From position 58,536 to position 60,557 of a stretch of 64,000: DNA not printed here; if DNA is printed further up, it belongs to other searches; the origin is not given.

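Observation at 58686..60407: Membrane-anchored cathepsin-B homolog with the catalytic Cys replaced, carrying a sharp GC-rich island over the active-site region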

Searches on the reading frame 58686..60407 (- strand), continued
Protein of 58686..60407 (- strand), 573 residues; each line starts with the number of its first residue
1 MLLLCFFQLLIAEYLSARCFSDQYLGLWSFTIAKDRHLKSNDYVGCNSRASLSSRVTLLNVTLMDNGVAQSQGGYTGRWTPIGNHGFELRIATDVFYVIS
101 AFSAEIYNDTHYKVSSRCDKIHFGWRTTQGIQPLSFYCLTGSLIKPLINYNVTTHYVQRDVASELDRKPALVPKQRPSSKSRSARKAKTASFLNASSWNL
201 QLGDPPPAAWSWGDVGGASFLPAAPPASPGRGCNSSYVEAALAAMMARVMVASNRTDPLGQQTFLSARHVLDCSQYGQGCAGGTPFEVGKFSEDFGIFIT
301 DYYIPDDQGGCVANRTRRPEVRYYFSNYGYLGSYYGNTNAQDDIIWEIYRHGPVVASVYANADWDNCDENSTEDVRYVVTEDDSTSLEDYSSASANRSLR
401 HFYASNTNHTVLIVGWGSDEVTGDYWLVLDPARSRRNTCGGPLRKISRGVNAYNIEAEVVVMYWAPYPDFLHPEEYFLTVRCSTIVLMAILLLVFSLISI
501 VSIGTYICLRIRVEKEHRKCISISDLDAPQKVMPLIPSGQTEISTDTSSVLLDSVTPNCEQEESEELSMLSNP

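Call 77: predict_structure(alignment_id=A3)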
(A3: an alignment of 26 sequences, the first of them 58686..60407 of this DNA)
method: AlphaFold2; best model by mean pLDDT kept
length: 573 residues; sequences in the alignment: 26
mean_pLDDT: 71.0   pTM: 0.71
mean pLDDT of the five models: 71.0, 70.9, 69.6, 69.2, 68.0
residues with pLDDT >= 90: 168; 70-90: 183; 50-70: 80; < 50: 142
segments of 3 or more residues with pLDDT < 50: 1-13, 160-199, 374-403, 475-478, 521-573
pLDDT, mean of each block of 10 residues (from residue 1): 41 63 90 85 71 76 91 91 89 92 79 82 89 87 85 64 35 30 33 37 79 92 66 77 96 93 90 79 85 92 71 70 92 70 90 90 73 42 43 39 64 93 88 59 81 81 84 53 80 94 92 76 42 37 32 31 36 29
secondary structure, 60 per line:
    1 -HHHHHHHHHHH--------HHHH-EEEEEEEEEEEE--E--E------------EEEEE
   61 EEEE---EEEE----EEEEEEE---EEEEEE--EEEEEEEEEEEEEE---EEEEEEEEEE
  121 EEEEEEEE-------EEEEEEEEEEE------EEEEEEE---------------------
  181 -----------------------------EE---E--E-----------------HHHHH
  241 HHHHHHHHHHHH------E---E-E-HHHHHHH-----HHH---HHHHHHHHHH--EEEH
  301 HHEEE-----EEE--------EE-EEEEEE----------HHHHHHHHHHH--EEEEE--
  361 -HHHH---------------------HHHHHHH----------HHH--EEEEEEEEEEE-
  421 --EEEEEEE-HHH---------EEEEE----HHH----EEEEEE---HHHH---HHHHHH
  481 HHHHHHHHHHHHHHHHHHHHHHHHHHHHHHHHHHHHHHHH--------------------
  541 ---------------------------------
elements in order: H2-12 H21-24 E26-37 E56-64 E68-71 E76-82 E86-91 E94-107 E111-128 E136-146 E153-159 H236-252 H267-273 H285-294 E297-299 E303-305 E311-313 E325-330 H341-351 E354-358 H362-365 H387-393 E409-419 E423-429 E443-447 E459-464 H468-471 H475-520
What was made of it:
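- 60024..60362 (-): Cathepsin C exclusion domain (aa 16-128). The 'DTP' N-terminal Asp1 anchor found in other DPPIs is deleted. The region is a beta-sandwich at pLDDT 80-92 (call 77).
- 58881..58961 (-): Transmembrane helix (aa 483-509). AF2 helix 475-520 (call 77).
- Tried and rejected: It was repeated with 26 sequences (call 77).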

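Call 79: fold_search(model_id=the predicted structure, library=pdb)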
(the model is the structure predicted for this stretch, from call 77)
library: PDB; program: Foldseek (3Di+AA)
matches with E <= 10: 912; with E <= 0.001: 155
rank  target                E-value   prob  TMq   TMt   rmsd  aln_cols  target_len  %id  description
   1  1jqp                  7.8e-26  1.00  0.53  0.85   5.3       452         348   22  dipeptidyl peptidase I (cathepsin C), a tetrameric cysteine protease of the papain family (released 2002-10-18)
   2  3pdf_A                3.9e-25  1.00  0.52  0.83   5.2       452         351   22  Discovery of Novel Cyanamide-Based Inhibitors of Cathepsin C (released 2011-10-26)
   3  4oel_A                1.2e-17  1.00  0.40  0.78   3.9       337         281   22  Crystal structure of Cathepsin C in complex with dipeptide substrates (released 2015-03-25)
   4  4oem_A                2.1e-17  1.00  0.40  0.78   5.2       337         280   22  Crystal structure of Cathepsin C in complex with dipeptide substrates (released 2015-03-25)
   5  1ef7_A                1.9e-10  1.00  0.32  0.72   4.3       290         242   19  CRYSTAL STRUCTURE OF HUMAN CATHEPSIN X (released 2000-03-15)
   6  1deu_B                4.4e-10  1.00  0.33  0.68   3.8       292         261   20  CRYSTAL STRUCTURE OF HUMAN PROCATHEPSIN X: A CYSTEINE PROTEASE WITH THE PROREGION COVALENTLY LINKED TO THE ACTIVE SITE (released 2000-02-18)
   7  1deu_A                3.2e-09  1.00  0.33  0.65   3.6       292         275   19  CRYSTAL STRUCTURE OF HUMAN PROCATHEPSIN X: A CYSTEINE PROTEASE WITH THE PROREGION COVALENTLY LINKED TO THE ACTIVE SITE (released 2000-02-18)
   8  1mem                  5.5e-09  1.00  0.31  0.77   3.9       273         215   15  Crystal structure of Cathepsin K complexed with a potent vinyl sulfone inhibitor (released 1998-01-14)
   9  1snk                  9.1e-09  1.00  0.31  0.76   4.1       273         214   16  Cathepsin K complexed with carbamate derivatized norleucine aldehyde (released 2004-06-22)
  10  5qbu_A                1.1e-08  1.00  0.30  0.73   5.4       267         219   20  Crystal structure of human Cathepsin-S with bound ligand (released 2017-12-20)
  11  4axm_F                1.2e-08  1.00  0.31  0.77   4.0       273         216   16  TRIAZINE CATHEPSIN INHIBITOR COMPLEX (released 2013-05-08)
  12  1u9w                  1.3e-08  1.00  0.31  0.78   5.5       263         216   17  Crystal Structure of the Cysteine Protease Human Cathepsin K in Complex with the Covalent Inhibitor NVP-ABI491 (released 2005-08-11)
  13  4axm_A                1.4e-08  1.00  0.30  0.73   4.4       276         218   17  TRIAZINE CATHEPSIN INHIBITOR COMPLEX (released 2013-05-08)
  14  8iui_A                1.6e-08  1.00  0.31  0.75   4.5       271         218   18  Crystal structure of silkworm fibroinase complexed with E-64 (released 2024-04-03)
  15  2xu4                  1.7e-08  1.00  0.30  0.73   4.4       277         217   16  CATHEPSIN L WITH A NITRILE INHIBITOR (released 2011-01-12)
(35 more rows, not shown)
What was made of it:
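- On Cathepsin C / DPPI: The fold match covers it (call 79) The next family (cathepsin X) is at 1.9e-10 (call 79)
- An AF2 model (pLDDT 71, pTM 0.71, call 77) matches DPPI 1jqp and 3pdf at E 1e-25, TMt 0.85 (call 79).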
